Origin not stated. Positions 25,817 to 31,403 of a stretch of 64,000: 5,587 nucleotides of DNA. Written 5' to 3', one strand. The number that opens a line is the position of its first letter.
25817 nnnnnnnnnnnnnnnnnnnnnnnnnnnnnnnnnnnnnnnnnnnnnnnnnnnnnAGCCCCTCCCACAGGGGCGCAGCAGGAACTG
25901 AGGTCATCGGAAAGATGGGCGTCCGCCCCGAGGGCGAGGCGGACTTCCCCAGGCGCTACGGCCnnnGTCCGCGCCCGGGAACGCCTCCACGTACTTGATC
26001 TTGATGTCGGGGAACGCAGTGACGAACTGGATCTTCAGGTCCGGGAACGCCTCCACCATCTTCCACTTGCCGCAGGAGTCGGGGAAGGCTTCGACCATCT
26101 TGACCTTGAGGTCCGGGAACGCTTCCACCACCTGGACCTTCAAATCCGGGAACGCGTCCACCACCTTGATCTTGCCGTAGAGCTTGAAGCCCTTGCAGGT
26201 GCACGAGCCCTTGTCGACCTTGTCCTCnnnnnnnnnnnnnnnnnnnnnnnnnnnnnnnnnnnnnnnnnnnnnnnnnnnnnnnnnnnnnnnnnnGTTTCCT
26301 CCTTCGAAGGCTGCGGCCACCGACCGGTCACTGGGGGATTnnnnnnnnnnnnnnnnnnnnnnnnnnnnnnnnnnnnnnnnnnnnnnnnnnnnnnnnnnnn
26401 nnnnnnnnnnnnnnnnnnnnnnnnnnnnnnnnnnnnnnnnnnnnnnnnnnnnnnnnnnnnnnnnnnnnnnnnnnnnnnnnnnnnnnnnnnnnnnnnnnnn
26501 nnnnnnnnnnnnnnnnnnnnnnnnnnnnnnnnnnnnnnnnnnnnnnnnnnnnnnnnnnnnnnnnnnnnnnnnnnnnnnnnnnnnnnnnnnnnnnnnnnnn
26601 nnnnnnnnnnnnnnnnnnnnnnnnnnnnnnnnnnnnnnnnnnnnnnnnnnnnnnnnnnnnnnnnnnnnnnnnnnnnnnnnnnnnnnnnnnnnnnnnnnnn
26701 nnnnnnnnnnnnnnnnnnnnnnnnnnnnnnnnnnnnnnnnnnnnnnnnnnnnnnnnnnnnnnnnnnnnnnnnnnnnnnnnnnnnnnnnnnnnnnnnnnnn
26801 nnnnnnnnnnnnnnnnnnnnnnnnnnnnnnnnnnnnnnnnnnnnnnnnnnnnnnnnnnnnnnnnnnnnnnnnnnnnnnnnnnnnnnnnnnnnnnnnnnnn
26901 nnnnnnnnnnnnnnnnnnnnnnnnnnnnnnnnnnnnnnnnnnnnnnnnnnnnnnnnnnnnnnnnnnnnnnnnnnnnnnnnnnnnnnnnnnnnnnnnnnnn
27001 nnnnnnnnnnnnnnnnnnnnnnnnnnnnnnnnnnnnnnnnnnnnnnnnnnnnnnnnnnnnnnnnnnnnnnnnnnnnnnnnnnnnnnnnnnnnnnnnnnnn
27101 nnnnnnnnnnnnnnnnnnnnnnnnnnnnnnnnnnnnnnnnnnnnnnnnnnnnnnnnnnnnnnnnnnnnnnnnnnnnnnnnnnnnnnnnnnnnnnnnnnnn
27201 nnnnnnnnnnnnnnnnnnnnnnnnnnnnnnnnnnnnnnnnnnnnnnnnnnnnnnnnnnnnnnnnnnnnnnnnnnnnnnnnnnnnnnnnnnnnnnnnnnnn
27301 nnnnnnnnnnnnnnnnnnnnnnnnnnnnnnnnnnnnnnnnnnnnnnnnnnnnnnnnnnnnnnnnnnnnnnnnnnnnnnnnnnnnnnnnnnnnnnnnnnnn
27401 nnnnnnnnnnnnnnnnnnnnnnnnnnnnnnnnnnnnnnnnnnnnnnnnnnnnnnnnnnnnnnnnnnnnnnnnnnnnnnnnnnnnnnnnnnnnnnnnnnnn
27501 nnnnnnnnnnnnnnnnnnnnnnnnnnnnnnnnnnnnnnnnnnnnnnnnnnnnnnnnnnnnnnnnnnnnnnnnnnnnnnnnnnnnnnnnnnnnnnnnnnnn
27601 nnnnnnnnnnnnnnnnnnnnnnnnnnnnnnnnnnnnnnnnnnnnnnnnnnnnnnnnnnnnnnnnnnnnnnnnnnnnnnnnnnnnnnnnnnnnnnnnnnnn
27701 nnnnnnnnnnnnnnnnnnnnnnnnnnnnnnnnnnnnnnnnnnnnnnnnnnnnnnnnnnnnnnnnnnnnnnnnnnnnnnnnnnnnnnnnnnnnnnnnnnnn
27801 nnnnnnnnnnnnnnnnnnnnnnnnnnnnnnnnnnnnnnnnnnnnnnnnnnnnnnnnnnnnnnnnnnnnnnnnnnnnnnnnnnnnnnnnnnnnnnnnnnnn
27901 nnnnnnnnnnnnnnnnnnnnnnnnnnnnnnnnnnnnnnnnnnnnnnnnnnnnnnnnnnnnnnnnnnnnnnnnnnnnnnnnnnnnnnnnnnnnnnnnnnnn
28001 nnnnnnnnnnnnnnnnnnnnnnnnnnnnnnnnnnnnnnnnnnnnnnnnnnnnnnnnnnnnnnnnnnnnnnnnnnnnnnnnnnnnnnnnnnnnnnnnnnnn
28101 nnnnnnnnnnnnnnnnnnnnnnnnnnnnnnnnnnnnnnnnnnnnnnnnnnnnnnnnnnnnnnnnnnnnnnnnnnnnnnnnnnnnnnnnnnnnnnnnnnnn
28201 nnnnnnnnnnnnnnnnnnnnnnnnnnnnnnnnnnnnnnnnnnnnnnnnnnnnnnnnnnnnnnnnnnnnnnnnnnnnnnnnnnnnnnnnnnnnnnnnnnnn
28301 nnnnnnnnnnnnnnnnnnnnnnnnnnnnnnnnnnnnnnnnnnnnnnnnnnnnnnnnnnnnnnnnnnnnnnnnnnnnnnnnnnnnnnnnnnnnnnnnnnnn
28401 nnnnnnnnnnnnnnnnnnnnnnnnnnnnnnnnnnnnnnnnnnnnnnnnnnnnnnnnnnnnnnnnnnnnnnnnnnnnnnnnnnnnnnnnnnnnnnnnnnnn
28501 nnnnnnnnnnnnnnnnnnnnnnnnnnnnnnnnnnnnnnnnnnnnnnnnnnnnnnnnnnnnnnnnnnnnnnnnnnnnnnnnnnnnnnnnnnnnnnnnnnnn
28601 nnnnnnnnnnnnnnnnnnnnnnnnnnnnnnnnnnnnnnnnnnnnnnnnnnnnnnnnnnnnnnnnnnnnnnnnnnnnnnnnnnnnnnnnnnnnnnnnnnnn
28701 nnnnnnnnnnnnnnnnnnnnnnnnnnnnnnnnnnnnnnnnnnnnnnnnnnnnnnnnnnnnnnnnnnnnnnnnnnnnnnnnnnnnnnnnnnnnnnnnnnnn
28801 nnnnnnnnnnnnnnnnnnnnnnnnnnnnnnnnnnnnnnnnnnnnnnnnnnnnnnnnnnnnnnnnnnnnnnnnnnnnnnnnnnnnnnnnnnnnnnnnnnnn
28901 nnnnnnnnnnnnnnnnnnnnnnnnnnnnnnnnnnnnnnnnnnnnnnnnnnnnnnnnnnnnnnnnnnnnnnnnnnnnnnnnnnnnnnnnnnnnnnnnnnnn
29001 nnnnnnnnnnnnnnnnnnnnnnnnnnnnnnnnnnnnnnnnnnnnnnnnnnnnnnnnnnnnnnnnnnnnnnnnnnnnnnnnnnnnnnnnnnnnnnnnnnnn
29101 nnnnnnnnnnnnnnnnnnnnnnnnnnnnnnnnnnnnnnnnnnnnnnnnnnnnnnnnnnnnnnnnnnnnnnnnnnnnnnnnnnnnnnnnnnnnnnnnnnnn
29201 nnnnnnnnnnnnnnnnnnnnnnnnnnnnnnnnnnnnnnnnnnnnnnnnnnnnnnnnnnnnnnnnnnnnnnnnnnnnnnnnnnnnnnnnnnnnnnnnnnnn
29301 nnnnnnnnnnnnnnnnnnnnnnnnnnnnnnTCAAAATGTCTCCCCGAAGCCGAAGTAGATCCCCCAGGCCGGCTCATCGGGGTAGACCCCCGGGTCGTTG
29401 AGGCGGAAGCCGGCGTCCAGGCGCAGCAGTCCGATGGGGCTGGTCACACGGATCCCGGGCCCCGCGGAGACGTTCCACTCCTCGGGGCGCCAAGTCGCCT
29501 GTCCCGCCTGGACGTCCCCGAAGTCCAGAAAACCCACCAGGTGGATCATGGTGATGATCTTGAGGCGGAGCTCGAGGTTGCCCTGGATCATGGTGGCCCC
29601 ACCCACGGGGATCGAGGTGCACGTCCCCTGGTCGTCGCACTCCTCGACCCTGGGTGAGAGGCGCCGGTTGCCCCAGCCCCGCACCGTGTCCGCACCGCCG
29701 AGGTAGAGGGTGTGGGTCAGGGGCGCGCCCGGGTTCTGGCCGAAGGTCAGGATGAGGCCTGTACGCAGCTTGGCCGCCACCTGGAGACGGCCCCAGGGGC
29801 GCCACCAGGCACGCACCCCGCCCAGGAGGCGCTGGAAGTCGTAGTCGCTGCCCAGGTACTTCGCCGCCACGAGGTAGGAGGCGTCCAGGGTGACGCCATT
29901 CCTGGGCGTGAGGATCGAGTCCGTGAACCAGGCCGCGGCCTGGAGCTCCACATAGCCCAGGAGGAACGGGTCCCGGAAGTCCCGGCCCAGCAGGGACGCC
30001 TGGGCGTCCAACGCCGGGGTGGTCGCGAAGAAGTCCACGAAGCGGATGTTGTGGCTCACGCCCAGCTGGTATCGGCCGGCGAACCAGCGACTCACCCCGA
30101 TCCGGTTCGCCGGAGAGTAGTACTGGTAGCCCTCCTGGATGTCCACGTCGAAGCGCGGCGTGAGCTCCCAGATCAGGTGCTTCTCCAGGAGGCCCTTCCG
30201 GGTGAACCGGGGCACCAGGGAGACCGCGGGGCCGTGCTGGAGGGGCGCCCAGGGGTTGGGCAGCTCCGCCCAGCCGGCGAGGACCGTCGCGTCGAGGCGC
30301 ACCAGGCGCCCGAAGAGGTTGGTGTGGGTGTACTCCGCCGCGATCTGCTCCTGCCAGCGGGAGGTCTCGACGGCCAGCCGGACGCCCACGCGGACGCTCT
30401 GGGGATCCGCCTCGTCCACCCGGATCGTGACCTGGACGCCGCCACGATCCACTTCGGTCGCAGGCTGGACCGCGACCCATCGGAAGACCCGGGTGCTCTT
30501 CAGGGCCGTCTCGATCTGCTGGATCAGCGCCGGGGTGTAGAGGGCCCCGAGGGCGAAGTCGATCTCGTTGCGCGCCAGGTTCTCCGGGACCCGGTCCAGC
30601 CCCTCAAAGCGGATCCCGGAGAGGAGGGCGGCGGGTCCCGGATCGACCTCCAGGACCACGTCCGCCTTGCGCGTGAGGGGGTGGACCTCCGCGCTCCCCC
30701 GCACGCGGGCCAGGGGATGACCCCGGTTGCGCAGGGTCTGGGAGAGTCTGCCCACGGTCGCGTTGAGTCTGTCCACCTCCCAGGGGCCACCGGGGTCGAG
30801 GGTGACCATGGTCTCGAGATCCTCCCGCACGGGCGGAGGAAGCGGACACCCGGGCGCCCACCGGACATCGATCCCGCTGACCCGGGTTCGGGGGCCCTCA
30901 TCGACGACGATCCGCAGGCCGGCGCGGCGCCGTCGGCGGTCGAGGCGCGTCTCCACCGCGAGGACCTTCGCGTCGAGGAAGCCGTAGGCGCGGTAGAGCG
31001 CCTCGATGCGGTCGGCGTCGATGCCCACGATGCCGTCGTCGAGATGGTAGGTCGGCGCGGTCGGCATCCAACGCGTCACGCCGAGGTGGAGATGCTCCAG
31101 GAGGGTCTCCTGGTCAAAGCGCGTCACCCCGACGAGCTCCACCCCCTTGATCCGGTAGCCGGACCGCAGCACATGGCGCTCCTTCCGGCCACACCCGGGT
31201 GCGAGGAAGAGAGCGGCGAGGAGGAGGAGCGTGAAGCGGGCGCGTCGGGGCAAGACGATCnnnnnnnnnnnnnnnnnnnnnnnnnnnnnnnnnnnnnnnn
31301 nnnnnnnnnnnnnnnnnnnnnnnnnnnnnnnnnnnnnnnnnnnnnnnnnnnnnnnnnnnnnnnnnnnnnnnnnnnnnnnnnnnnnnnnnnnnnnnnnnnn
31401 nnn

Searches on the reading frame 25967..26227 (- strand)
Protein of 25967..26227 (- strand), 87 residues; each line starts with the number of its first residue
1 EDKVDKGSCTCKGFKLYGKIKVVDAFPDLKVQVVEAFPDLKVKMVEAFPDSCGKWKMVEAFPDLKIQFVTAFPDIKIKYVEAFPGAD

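Call 47: predict_structure(alignment_id=A2)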
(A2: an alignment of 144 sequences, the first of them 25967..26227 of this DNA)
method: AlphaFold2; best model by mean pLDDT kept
length: 87 residues; sequences in the alignment: 144
mean_pLDDT: 95.1   pTM: 0.83
mean pLDDT of the five models: 95.1, 95.0, 93.2, 92.8, 91.8
residues with pLDDT >= 90: 79; 70-90: 6; 50-70: 2; < 50: 0
segments of 3 or more residues with pLDDT < 50: none
pLDDT, mean of each block of 10 residues (from residue 1): 83 97 98 96 97 98 98 97 92
secondary structure, 60 per line:
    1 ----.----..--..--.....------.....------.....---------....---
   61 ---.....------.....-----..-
elements in order: E18-22 E29-33 E40-44 E54-57 E64-68 E75-79

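Call 49: fold_search(model_id=the predicted structure, library=pdb)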
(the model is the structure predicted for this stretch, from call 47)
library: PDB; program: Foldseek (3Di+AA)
matches with E <= 10: 6; with E <= 0.001: 4
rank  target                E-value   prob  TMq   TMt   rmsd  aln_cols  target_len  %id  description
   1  8iwa_D                2.9e-06  1.00  0.33  0.37  10.2        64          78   45  Crystal structure of Q9PR55 at pH 6.5 (released 2024-02-07)
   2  8iwa_A                5.2e-06  1.00  0.33  0.36  10.2        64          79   45  Crystal structure of Q9PR55 at pH 6.5 (released 2024-02-07)
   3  8iwb_F                1.1e-05  1.00  0.56  0.63   3.3        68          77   43  Crystal structure of Q9PR55 at pH 7.5 (released 2024-02-07)
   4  8jrm_MODEL_1_A        6.5e-05  1.00  0.55  0.54   3.4        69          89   42  Solution structure of a 7_1 knotted Q9PR55 (released 2024-06-19)
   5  9kz5_A                8.5e+00  0.00  0.16  0.11  14.8       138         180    6  Crystal structure of TapT-MTA complex from Escherichia coli (released 2025-12-17)
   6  5hzw_A                9.0e+00  0.00  0.12  0.03  11.8        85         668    6  Crystal structure of the orphan region of human endoglin/CD105 in complex with BMP9 (released 2017-06-07)

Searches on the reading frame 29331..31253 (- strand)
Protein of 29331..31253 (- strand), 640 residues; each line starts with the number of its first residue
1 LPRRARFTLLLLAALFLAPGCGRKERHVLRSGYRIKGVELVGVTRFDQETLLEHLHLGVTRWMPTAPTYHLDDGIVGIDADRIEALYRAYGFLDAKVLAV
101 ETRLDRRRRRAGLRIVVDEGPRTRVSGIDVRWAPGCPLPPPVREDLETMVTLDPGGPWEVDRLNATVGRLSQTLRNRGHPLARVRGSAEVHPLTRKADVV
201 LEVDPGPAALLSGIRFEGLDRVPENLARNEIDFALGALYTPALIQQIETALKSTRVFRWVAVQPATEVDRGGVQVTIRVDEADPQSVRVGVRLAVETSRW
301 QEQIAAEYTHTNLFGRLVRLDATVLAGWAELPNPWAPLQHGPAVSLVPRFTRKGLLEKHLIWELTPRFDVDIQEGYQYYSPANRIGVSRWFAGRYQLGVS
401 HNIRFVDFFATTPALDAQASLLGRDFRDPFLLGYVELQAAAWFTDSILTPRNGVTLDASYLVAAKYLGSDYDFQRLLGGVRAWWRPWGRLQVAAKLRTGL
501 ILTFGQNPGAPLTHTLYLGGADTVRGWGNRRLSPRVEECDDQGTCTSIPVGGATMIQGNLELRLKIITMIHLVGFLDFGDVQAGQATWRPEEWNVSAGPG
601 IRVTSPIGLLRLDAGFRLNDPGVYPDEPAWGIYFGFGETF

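Call 7: search_protein_families(library=pfam, proteins=[window:29331-31253:-], max_evalue=1)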
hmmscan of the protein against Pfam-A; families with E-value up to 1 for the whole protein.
window:29331-31253:- (640 aa): 4 families
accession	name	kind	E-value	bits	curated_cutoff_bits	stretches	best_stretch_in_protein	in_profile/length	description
PF01103.29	Omp85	-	2.9e-27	96.5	24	1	443-640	125-325/325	Omp85 superfamily domain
PF07244.20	POTRA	-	2e-17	64.1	21.3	3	212-281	4-78/79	Surface antigen variable number repeat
PF08479.16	POTRA_2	-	0.0014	18.9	24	0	155-184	28-57/76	POTRA domain, ShlB-type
PF01796.24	OB_ChsH2_C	-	0.014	15.7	27.1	0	271-296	38-63/65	ChsH2, C-terminal OB-fold domain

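Call 8: search_protein_families(library=ncbifam, proteins=[window:29331-31253:-], max_evalue=1)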
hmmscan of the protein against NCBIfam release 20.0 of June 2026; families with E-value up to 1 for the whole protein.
window:29331-31253:- (640 aa): 6 families
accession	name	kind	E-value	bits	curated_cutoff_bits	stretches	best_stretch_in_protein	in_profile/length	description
TIGR03303.1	OM_YaeT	equivalog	1.4e-45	155.9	297.15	2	33-321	150-431/741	outer membrane protein assembly factor BamA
NF047950.2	ATportTamA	equivalog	5.2e-23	81.5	625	2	449-638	394-567/569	autotransporter assembly complex protein TamA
NF052279.1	lipo_TamL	exception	3e-21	75.6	400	3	480-634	568-731/747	translocation and assembly module lipoprotein TamL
NF047779.1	Omp85_fam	subfamily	6.8e-11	42.3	200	2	445-533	237-334/423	Omp85 family outer membrane protein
NF008287.0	PRK11067.1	subfamily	6e-10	38.1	1181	1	34-296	176-435/802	outer membrane protein assembly factor BamA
NF047847.2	SS_mature_LptM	equivalog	0.28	11.3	27.7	1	1-24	1-23/31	LPS translocon maturation chaperone LptM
